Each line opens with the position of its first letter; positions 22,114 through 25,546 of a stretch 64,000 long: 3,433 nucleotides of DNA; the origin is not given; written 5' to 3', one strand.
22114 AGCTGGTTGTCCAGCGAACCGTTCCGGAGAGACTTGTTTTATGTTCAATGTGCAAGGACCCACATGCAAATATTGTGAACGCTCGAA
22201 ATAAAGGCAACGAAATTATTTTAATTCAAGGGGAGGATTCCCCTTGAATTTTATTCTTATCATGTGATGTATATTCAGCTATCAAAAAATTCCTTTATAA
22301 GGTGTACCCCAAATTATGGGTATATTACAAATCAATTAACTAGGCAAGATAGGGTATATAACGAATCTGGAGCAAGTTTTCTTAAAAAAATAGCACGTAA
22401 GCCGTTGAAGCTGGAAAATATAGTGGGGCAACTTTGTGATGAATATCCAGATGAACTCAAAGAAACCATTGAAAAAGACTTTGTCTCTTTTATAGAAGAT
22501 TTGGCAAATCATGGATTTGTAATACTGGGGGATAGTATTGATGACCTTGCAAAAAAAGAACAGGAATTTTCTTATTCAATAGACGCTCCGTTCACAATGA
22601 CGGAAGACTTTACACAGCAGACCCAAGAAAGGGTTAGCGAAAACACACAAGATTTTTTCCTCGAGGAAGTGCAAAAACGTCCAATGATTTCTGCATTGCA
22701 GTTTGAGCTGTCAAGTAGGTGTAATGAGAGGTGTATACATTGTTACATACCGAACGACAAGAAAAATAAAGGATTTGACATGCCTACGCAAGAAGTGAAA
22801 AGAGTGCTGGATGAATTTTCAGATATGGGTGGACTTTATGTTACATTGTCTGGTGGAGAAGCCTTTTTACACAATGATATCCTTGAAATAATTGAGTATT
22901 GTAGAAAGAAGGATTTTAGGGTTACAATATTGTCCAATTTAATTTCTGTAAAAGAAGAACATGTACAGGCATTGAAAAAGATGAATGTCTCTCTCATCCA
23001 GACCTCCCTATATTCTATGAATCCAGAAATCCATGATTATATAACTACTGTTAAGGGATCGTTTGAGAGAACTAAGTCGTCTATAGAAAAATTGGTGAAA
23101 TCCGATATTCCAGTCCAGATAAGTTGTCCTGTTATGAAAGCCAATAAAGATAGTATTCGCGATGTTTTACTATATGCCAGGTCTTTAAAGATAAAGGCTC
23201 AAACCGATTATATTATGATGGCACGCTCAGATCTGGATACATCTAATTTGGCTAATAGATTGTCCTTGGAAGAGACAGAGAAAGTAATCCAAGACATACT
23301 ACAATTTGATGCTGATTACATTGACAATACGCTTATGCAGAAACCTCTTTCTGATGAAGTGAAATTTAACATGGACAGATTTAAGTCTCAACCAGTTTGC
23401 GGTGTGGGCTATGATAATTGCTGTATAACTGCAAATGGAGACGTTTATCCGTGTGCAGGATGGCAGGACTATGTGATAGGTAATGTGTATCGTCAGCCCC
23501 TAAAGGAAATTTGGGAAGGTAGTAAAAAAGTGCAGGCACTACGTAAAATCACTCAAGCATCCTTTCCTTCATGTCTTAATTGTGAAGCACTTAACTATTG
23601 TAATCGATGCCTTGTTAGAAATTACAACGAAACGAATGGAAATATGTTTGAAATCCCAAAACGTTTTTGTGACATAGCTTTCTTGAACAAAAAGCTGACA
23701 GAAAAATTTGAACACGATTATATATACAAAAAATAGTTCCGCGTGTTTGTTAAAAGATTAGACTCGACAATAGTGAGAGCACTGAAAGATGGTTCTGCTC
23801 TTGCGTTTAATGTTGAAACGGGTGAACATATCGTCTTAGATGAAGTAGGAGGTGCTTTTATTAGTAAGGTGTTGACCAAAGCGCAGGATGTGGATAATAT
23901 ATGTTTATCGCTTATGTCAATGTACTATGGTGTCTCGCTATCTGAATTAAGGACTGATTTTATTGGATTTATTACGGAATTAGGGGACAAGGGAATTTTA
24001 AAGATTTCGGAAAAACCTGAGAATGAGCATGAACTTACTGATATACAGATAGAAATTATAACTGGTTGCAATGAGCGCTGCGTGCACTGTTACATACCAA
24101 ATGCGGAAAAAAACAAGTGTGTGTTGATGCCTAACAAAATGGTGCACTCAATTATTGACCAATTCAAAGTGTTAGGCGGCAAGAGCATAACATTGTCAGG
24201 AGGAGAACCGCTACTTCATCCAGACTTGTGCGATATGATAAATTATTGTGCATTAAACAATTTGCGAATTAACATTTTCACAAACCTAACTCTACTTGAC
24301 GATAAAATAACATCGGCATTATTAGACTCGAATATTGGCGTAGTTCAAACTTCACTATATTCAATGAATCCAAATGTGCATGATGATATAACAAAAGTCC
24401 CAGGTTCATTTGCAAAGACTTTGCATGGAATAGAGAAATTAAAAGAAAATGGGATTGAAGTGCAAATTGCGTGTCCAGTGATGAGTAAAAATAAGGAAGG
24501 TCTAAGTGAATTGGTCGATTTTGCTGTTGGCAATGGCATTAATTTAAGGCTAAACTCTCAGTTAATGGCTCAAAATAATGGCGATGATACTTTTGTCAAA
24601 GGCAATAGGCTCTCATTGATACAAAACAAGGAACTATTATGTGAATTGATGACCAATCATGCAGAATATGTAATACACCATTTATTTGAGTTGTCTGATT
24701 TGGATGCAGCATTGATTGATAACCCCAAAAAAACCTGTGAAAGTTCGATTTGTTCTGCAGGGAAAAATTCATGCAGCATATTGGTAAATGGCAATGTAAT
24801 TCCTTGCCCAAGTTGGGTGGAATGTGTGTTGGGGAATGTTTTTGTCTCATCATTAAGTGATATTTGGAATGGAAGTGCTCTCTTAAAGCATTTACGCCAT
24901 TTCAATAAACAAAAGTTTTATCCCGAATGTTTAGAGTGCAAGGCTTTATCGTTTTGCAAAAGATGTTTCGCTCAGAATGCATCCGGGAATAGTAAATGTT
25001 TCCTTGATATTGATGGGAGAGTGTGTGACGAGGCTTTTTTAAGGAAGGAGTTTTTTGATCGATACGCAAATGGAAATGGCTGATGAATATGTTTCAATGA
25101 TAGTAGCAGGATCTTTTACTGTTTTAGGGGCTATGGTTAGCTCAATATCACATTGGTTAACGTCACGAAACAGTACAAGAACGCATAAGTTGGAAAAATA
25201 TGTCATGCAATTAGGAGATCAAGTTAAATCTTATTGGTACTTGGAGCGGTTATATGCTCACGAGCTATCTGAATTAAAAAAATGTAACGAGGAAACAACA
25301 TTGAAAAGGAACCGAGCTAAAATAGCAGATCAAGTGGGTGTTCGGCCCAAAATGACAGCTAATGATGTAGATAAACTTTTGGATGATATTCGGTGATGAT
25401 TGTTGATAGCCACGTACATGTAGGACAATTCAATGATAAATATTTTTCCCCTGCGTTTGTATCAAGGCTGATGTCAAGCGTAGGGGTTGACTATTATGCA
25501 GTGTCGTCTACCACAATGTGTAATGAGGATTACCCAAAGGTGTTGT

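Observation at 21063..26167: Compact RiPP-like cassette: Cys peptide plus two paralogous RRE-radical SAM-SPASM enzymes, TM protein, amidohydrolase and HTH regulator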

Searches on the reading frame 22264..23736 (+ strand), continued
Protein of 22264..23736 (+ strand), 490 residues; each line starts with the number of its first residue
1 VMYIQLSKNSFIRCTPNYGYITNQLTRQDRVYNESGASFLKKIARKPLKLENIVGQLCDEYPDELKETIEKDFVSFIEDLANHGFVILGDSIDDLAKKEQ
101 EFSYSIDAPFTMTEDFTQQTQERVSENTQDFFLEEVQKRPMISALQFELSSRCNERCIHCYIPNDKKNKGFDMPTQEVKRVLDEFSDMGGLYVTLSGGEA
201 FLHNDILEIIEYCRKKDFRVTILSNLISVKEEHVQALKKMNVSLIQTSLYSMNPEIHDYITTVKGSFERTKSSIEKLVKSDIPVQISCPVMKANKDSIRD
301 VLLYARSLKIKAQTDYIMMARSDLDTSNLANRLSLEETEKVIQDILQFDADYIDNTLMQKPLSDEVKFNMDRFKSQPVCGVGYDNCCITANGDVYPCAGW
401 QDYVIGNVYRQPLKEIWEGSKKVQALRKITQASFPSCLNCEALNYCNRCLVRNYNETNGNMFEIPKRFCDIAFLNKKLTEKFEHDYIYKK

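Call 92: fold_search(model_id=the predicted structure, library=pdb)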
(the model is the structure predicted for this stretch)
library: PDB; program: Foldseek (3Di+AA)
matches with E <= 10: 1660; with E <= 0.001: 109
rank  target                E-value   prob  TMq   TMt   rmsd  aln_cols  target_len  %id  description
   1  5v1s_A                5.5e-15  1.00  0.56  0.63   8.4       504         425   16  Crystal structure of Streptococcus suis SuiB bound to S-adenosylmethionine (released 2017-08-30)
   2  5v1t_A                8.1e-15  1.00  0.56  0.62   8.3       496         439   15  Crystal structure of Streptococcus suis SuiB bound to precursor peptide SuiA (released 2017-08-30)
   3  6efn                  3.1e-14  1.00  0.48  0.59   9.2       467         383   17  Structure of a RiPP maturase, SkfB (released 2018-10-24)
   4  5v1q_A                3.3e-14  1.00  0.54  0.61   8.9       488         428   15  Crystal structure of Streptococcus suis SuiB (released 2017-08-30)
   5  5v1q_B                5.7e-14  1.00  0.55  0.60   8.3       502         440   15  Crystal structure of Streptococcus suis SuiB (released 2017-08-30)
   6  5why_B                1.2e-13  1.00  0.54  0.61  18.4       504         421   16  Structural Insights into Thioether Bond Formation in the Biosynthesis of Sactipeptides (released 2017-07-26)
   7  5v1s_B                1.3e-13  1.00  0.53  0.59   8.7       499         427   15  Crystal structure of Streptococcus suis SuiB bound to S-adenosylmethionine (released 2017-08-30)
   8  4k37_A                2.6e-11  1.00  0.50  0.65   5.8       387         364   17  Native anSMEcpe with bound AdoMet (released 2013-05-08)
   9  4k36_A                5.6e-11  1.00  0.51  0.63   7.1       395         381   16  His6 tagged anSMEcpe with bound AdoMet (released 2013-05-08)
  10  4k39_A                6.3e-11  1.00  0.50  0.65   6.1       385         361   16  Native anSMEcpe with bound AdoMet and Cp18Cys peptide (released 2013-05-08)
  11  8hzv_A                9.3e-11  1.00  0.42  0.43  10.4       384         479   14  The crystal structure of a Radical SAM Enzyme DesII (released 2024-07-10)
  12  4k39_B                1.3e-10  1.00  0.51  0.67   6.0       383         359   16  Native anSMEcpe with bound AdoMet and Cp18Cys peptide (released 2013-05-08)
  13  8hzv_C                1.3e-10  1.00  0.42  0.43   8.8       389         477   14  The crystal structure of a Radical SAM Enzyme DesII (released 2024-07-10)
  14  6q2q_B                1.9e-10  1.00  0.44  0.70   5.9       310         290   14  Crystal structure of mouse viperin bound to uridine triphosphate and S-adenosylhomocysteine (released 2020-01-22)
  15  4k38_A                2.7e-10  1.00  0.52  0.66   5.8       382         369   16  Native anSMEcpe with bound AdoMet and Kp18Cys peptide (released 2013-05-08)
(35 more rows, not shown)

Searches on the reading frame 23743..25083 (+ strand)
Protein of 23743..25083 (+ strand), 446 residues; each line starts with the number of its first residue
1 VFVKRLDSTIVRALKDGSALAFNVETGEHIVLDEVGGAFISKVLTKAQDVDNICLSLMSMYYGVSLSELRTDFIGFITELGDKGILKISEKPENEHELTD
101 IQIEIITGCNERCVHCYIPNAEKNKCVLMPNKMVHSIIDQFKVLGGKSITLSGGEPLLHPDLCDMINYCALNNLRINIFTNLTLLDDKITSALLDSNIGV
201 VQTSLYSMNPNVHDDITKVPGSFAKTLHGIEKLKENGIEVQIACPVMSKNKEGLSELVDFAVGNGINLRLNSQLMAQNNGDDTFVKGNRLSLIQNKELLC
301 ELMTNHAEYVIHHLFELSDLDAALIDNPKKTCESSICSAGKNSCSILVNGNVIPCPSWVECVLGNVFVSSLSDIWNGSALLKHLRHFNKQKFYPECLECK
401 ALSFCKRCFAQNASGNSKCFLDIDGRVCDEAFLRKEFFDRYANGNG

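Call 3: search_protein_families(library=pfam, proteins=[window:23743-25083:+], max_evalue=0.01)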
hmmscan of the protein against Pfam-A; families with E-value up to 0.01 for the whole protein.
window:23743-25083:+ (446 aa): 4 families
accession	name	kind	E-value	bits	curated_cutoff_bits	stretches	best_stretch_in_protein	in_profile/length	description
PF04055.27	Radical_SAM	-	2e-24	87.1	29.5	1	103-260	1-165/166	Radical SAM superfamily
PF13186.11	SPASM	-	4.6e-12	46.5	21.5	1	337-400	1-67/67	Iron-sulfur cluster-binding domain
PF13353.11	Fer4_12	-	1.6e-05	25.7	22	1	106-167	12-75/137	4Fe-4S single cluster domain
PF05402.18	PqqD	-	2.1e-05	25.2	23.4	1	22-86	5-67/67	Coenzyme PQQ synthesis protein D (PqqD)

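Call 4: search_protein_families(library=ncbifam, proteins=[window:23743-25083:+], max_evalue=0.01)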
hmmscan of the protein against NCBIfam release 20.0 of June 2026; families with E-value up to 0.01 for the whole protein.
window:23743-25083:+ (446 aa): 75 families (the best 25 are shown)
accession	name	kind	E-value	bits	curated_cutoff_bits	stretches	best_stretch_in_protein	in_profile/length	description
TIGR04055.1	rSAM_NirJ2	equivalog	1.1e-37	130.3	500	1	107-416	8-311/326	putative heme d1 biosynthesis radical SAM protein NirJ2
TIGR04251.1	SCM_rSAM_ScmF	equivalog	2.6e-36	125.7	400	1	96-419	1-332/353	SynChlorMet cassette radical SAM/SPASM protein ScmF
TIGR04340.1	rSAM_ACGX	hypoth_equivalog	1.2e-33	116.8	400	1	101-426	5-336/341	radical SAM/SPASM domain protein, ACGX system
TIGR04545.1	rSAM_ahbD_hemeb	equivalog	5.2e-33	114.9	500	2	103-264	4-165/339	heme b synthase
TIGR03962.1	mycofact_rSAM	equivalog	1.6e-30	106.5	265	1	103-410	16-315/339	mycofactocin radical SAM maturase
TIGR04303.1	GeoRSP_rSAM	equivalog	1.5e-28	100.4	400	1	101-405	7-302/325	GeoRSP system radical SAM/SPASM protein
TIGR04051.1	rSAM_NirJ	equivalog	1.3e-27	96.7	515.45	1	105-415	8-337/354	heme d1 biosynthesis radical SAM protein NirJ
TIGR04546.1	rSAM_ahbC_deAc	equivalog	6.4e-27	94.3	650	2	105-260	45-199/390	12,18-didecarboxysiroheme deacetylase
TIGR04347.1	pseudo_SAM_Halo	equivalog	1.6e-24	86.9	525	2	104-267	43-205/390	TIGR04347 family pseudo-SAM/SPASM protein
TIGR04053.2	TIGR04053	equivalog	3.2e-24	85.8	395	2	104-266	13-178/366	TIGR04053 family radical SAM/SPASM domain-containing protein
NF045574.1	sacti_mat_StsB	exception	4.4e-24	85.2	625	1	14-406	19-392/466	StsB family radical SAM/SPASM domain sactipeptide maturase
TIGR04250.1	SCM_rSAM_ScmE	equivalog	6.6e-24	84.5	400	2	101-260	5-164/358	SynChlorMet cassette radical SAM/SPASM protein ScmE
TIGR04054.1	rSAM_NirJ1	equivalog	3.4e-23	81.9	650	1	105-260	42-196/387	putative heme d1 biosynthesis radical SAM protein NirJ1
NF012164.0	AlbA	equivalog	1.7e-22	79.5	850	1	101-415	115-418/442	subtilosin maturase AlbA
TIGR02668.1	moaA_archaeal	equivalog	4.3e-22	78.5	325.25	1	97-281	8-193/303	GTP 3',8-cyclase MoaA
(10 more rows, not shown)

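Call 5: search_protein_families(library=padloc, proteins=[window:23743-25083:+], max_evalue=0.01)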
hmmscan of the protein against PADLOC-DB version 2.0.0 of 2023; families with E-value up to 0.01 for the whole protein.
window:23743-25083:+ (446 aa): 4 families
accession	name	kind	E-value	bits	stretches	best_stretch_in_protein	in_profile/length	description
PDLC02903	pVip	-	8.2e-18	62.8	1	102-258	3-158/257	Viperins not associated with kinases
PDLC02904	pVip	-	5.3e-16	56.9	1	104-258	8-162/262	Viperins associated with kinases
PDLC02905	pVip-kinase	-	8.2e-06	23.3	1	85-261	168-353/474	Viperin-kinase fusion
PDLC03005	Hp2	-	0.0095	12.6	0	222-276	302-355/359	-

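Call 29: search_solved_structures(query=window:23743-25083:+, max_evalue=0.00001)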
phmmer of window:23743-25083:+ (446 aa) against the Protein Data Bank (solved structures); distinct sequences matched with E-value up to 0.00001: 2.
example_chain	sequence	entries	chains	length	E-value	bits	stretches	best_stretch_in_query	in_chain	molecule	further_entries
5v1q_A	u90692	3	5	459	1.3e-11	47.2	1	107-410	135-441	Radical SAM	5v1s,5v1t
6efn_A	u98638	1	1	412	1.3e-10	43.8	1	103-382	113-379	Sporulation killing factor maturation protein SkfB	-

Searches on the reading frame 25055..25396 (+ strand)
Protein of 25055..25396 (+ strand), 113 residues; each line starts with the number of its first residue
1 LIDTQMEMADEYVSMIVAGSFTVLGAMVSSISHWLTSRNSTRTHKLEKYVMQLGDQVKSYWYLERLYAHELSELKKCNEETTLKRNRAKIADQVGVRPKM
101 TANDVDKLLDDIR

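Call 3: search_protein_families(library=pfam, proteins=[window:25055-25396:+], max_evalue=0.01)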
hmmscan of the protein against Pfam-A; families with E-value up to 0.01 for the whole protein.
window:25055-25396:+ (113 aa): 0 families

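Call 4: search_protein_families(library=ncbifam, proteins=[window:25055-25396:+], max_evalue=0.01)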
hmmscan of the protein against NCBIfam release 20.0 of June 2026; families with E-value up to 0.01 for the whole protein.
window:25055-25396:+ (113 aa): 0 families

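Call 5: search_protein_families(library=padloc, proteins=[window:25055-25396:+], max_evalue=0.01)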
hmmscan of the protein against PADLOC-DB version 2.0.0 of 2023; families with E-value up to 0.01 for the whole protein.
window:25055-25396:+ (113 aa): 0 families

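Call 34: search_protein_families(library=pfam, proteins=[window:25055-25396:+], max_evalue=10)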
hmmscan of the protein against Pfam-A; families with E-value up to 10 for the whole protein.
window:25055-25396:+ (113 aa): 1 family
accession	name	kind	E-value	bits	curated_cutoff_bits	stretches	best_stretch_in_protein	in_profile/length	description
PF19953.4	EACC1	-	0.048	14.1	23.6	1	16-46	48-78/107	Effector Associated Constant Component 1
